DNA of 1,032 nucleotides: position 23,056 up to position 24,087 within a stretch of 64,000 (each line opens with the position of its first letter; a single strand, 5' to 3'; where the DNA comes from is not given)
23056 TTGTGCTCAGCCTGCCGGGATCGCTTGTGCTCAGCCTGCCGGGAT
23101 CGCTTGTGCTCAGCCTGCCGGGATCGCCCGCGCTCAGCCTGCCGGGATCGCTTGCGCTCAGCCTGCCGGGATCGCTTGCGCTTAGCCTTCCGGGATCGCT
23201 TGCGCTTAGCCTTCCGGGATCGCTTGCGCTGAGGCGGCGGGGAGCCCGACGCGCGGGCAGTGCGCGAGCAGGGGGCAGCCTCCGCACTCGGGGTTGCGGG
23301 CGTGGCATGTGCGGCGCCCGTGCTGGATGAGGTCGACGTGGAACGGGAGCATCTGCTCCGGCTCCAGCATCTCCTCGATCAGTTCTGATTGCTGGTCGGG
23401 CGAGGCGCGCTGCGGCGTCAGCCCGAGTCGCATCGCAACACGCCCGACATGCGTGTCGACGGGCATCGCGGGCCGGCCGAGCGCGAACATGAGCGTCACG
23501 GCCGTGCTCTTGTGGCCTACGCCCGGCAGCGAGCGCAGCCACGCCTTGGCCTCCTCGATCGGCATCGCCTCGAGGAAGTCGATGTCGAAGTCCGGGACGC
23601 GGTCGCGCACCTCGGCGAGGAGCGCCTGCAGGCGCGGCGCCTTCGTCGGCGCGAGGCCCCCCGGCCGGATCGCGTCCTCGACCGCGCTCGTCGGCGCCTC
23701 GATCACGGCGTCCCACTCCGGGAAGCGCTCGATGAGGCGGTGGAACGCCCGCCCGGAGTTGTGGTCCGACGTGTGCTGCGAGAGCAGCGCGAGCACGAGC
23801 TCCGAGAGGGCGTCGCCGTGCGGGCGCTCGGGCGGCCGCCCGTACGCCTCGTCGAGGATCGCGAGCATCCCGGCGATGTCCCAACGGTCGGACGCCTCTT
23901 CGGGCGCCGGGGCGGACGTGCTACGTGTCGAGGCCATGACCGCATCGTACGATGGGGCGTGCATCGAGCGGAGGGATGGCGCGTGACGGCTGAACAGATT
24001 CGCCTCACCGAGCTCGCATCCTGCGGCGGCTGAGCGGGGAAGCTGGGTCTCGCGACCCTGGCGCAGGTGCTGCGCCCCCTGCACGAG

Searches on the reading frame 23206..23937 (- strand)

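Call 18: search_protein_families(library=ncbifam, proteins=[window:23206-23937:-], max_evalue=0.00001)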
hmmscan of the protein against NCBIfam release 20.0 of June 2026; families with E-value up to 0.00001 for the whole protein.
window:23206-23937:- (243 aa): 4 families
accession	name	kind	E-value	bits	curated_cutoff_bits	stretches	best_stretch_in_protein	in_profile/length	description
NF053634.1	MonDNAglycDR2438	equivalog_domain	1.2e-45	155.8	400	1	28-227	5-204/219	monofunctional DNA glycosylase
TIGR01083.1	nth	equivalog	1.5e-29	103.1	211.7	1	39-218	23-192/192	endonuclease III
NF007978.0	PRK10702.1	equivalog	1.2e-17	64.2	405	1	49-223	35-199/211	endonuclease III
TIGR01084.1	mutY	equivalog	6.2e-12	45.6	286.5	1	54-228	39-207/277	A/G-specific adenine glycosylase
